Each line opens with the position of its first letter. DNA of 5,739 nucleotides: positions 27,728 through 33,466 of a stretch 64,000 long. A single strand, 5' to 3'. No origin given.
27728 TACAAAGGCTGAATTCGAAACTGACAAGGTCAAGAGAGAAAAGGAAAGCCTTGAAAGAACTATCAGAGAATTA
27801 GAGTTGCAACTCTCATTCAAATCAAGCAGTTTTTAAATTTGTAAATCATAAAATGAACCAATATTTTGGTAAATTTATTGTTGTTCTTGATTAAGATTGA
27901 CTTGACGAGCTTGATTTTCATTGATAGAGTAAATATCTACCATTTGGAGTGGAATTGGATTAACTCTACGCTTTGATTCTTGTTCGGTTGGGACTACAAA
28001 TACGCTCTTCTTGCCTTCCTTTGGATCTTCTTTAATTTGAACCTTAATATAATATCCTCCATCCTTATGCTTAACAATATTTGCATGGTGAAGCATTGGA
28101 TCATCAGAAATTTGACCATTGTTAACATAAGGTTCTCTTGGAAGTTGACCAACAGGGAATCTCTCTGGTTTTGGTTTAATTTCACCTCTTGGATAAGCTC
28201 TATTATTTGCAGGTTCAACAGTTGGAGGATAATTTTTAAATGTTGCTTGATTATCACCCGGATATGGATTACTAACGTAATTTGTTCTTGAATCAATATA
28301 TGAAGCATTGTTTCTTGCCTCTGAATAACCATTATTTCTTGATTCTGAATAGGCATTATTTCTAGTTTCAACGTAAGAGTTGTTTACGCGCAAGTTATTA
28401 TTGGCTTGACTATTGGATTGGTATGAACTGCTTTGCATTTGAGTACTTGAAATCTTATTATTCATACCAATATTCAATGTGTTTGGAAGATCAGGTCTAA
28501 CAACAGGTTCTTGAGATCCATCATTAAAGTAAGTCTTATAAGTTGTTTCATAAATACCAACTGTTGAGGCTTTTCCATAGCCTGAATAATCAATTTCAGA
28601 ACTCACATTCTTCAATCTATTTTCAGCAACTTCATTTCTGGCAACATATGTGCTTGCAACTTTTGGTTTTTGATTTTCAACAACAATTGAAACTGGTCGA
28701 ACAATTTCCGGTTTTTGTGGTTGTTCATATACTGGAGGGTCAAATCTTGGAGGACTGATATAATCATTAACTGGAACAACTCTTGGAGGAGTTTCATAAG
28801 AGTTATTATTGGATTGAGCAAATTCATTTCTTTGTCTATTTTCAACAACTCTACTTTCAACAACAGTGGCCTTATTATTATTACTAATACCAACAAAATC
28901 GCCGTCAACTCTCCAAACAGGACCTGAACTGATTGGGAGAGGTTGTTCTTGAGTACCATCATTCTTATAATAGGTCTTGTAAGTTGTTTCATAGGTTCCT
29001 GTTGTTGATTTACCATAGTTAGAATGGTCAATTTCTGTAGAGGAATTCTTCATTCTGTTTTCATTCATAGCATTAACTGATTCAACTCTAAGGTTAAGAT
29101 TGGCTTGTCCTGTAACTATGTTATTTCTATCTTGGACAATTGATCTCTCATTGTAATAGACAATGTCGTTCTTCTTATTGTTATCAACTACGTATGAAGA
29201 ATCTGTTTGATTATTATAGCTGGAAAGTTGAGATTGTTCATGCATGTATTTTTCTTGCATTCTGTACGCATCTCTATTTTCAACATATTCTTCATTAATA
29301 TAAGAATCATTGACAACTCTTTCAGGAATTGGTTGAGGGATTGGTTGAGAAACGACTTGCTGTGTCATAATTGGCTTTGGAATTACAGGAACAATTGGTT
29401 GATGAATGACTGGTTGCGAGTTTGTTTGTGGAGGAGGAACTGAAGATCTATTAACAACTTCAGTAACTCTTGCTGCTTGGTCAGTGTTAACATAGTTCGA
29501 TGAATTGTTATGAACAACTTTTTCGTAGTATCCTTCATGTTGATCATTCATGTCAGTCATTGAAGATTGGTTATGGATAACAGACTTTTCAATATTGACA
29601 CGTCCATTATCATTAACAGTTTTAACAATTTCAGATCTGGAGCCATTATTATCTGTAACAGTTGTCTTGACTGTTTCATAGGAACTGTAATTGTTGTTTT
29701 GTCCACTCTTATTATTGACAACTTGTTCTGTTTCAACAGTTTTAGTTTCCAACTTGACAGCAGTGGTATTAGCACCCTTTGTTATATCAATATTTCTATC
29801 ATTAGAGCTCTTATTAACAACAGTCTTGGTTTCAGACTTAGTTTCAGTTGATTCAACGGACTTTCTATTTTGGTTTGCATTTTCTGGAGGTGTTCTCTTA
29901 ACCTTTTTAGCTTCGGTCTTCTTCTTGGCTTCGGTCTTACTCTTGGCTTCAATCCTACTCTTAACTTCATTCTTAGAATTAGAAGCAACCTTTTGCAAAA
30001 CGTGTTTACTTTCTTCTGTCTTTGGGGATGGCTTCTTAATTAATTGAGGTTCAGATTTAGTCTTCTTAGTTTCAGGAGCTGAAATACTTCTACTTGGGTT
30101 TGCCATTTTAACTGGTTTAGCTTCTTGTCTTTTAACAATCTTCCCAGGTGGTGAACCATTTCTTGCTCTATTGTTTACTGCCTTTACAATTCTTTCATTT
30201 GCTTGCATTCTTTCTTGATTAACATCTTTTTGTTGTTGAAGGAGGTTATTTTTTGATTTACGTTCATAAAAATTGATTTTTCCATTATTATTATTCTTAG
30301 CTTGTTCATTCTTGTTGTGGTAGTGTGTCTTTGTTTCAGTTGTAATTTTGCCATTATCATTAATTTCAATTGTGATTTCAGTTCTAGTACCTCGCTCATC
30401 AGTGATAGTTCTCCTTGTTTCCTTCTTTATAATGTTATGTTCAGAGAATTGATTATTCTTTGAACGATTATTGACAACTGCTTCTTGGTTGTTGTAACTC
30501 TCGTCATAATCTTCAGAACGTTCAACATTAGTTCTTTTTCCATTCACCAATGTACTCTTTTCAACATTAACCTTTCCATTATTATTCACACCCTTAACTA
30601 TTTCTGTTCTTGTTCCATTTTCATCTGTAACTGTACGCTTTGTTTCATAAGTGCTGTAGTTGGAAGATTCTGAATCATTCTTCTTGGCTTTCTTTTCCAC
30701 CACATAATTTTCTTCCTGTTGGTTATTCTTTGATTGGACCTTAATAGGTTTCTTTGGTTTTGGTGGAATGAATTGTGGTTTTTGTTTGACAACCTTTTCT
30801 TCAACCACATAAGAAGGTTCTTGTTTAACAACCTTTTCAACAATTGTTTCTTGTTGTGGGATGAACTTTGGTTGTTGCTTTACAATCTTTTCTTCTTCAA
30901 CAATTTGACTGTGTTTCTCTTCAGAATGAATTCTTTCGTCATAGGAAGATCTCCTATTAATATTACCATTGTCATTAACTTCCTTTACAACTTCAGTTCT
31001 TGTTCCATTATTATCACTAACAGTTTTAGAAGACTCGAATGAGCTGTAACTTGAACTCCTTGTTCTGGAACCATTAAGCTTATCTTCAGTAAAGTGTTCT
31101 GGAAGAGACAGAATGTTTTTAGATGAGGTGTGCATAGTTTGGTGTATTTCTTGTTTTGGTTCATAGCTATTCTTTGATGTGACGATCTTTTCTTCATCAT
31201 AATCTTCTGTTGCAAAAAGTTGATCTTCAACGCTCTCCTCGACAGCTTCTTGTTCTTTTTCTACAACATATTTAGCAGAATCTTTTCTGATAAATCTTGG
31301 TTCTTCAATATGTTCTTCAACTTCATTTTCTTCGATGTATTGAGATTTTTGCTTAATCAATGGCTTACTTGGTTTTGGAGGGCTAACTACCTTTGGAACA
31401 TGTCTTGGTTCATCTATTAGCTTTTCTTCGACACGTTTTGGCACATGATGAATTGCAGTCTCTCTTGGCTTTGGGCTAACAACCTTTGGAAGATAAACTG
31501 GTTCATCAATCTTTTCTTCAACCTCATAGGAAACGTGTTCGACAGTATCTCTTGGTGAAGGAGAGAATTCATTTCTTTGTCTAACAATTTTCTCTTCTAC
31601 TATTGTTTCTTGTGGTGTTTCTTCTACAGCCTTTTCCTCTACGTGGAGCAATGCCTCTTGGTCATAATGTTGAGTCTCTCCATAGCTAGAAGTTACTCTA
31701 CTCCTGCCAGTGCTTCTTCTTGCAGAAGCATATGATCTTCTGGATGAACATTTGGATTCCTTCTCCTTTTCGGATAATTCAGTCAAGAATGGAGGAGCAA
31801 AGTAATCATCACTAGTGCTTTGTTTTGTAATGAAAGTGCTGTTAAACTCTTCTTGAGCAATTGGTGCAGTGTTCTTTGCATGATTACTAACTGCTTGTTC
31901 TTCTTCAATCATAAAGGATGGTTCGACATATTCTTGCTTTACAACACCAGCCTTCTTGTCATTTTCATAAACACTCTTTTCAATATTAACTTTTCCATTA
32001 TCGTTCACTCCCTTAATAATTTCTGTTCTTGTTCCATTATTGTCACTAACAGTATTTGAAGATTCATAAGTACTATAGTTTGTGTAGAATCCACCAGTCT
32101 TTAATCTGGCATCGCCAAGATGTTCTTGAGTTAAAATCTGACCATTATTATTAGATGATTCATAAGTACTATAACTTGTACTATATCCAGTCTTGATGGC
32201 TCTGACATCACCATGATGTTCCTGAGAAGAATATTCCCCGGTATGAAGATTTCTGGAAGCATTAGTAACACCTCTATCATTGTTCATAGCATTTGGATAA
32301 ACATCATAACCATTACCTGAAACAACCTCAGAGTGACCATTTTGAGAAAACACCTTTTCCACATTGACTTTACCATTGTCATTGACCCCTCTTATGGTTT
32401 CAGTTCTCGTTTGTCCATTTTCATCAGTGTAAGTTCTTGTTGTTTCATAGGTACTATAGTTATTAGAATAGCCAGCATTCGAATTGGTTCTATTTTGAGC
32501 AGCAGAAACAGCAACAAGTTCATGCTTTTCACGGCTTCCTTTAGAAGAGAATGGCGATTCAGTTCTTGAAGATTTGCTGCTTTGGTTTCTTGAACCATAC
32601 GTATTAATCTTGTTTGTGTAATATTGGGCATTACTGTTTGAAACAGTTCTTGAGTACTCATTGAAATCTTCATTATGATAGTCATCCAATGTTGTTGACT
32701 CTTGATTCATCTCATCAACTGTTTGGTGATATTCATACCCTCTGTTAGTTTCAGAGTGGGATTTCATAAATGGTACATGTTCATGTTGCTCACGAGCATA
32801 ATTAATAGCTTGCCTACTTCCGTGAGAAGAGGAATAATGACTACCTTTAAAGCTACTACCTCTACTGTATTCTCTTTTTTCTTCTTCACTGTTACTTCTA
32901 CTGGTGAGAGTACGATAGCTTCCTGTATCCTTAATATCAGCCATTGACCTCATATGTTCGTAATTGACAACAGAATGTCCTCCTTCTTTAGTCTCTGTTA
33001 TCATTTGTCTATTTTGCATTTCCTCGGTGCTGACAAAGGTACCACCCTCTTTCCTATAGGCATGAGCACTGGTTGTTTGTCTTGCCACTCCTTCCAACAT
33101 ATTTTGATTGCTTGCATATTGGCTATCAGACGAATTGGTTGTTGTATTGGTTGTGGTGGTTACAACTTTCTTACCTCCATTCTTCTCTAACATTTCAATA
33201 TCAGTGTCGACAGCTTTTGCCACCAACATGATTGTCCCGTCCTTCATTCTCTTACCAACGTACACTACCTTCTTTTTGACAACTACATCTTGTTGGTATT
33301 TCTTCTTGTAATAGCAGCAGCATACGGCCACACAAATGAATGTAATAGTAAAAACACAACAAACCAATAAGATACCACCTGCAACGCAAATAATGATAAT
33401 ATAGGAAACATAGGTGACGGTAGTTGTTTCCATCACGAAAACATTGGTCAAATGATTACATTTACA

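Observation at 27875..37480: Giant single-exon receptor combining EGF, REJ/PKD-like and GPS modules with one TM, an architecture not matching known GPS families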

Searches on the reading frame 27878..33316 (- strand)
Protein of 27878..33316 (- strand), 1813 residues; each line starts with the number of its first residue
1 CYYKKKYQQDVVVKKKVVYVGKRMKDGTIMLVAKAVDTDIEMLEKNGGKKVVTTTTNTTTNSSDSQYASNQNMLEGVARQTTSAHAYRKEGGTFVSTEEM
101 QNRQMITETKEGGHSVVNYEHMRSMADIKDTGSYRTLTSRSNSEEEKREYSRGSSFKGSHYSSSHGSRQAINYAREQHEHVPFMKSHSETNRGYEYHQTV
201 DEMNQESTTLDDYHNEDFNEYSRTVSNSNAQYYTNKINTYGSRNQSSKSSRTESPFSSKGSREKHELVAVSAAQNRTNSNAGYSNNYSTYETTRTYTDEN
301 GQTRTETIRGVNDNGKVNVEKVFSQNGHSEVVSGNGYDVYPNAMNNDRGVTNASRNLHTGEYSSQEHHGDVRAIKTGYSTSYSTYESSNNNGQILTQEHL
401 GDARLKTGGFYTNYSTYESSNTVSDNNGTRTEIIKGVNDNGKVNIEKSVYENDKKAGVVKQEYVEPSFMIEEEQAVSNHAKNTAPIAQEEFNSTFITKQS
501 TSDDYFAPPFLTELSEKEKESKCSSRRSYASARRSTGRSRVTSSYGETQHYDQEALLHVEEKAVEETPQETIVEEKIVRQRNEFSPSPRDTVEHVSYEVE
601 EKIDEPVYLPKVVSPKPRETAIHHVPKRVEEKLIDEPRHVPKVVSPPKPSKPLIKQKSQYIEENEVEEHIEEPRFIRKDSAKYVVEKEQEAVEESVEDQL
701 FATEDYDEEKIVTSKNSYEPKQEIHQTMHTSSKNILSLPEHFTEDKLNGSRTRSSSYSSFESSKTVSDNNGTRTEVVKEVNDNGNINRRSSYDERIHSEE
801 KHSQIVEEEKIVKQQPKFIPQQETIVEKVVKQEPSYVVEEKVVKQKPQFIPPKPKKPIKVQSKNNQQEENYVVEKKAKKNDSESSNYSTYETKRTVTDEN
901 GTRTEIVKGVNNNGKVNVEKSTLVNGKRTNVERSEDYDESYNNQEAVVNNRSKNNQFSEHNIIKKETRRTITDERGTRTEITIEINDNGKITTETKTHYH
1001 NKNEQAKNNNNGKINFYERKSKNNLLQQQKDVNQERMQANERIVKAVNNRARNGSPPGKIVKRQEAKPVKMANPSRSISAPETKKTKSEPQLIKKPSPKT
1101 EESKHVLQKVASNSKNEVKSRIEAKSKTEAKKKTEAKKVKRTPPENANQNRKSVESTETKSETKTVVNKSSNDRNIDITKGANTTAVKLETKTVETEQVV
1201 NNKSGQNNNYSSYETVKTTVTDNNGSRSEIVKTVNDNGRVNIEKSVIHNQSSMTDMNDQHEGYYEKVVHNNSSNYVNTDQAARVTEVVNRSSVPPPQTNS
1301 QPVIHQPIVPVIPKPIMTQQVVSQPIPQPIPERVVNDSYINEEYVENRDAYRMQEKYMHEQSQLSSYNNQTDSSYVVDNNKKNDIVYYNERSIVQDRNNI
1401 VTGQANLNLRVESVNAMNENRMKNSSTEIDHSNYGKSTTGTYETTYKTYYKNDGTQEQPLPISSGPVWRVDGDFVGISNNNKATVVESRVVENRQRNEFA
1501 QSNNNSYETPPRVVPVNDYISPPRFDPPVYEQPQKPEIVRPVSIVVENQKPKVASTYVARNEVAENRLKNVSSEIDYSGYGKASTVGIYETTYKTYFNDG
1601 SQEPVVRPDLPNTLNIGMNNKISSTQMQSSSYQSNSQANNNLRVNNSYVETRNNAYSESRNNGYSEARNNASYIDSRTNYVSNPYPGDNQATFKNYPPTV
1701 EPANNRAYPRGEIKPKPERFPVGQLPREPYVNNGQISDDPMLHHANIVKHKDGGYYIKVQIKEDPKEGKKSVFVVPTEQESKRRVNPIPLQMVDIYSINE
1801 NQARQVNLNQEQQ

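Call 76: find_related_loci(query=window:27878-33304:-, collection=metagenome_contigs, flank=10000)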
Query window:27878-33304:- (1809 aa) in metagenome_contigs; peptide patterns used: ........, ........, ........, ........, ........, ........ (x = any residue, [..] = any of these).
84 stretches matched a pattern, but none encodes a relative of the query by tblastn (E <= 1e-3).

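Call 83: search_solved_structures(query=window:27878-33316:-, max_evalue=1)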
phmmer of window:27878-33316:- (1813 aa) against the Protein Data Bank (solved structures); distinct sequences matched with E-value up to 1: 0.

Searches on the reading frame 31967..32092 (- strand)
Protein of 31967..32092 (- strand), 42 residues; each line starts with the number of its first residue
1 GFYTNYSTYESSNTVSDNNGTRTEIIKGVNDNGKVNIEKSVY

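Call 61: find_homologous_proteins(query=A2, max_evalue=10)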
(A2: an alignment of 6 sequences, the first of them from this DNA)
Query A2 (6 sequences): 9 candidates shared short words with the query, none scored E <= 10.

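Call 82: search_solved_structures(query=A2, max_evalue=10)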
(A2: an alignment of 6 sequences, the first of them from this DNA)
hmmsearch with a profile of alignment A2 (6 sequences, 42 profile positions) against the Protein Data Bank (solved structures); distinct sequences matched with E-value up to 10: 2.
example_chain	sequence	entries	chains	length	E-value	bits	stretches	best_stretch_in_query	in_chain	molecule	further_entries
5j0k_A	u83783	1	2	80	1.6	11.8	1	20-28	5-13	designed protein 2L4HC2_23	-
4fl4_A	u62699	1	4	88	4.7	10.2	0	28-37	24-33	Glycoside hydrolase family 9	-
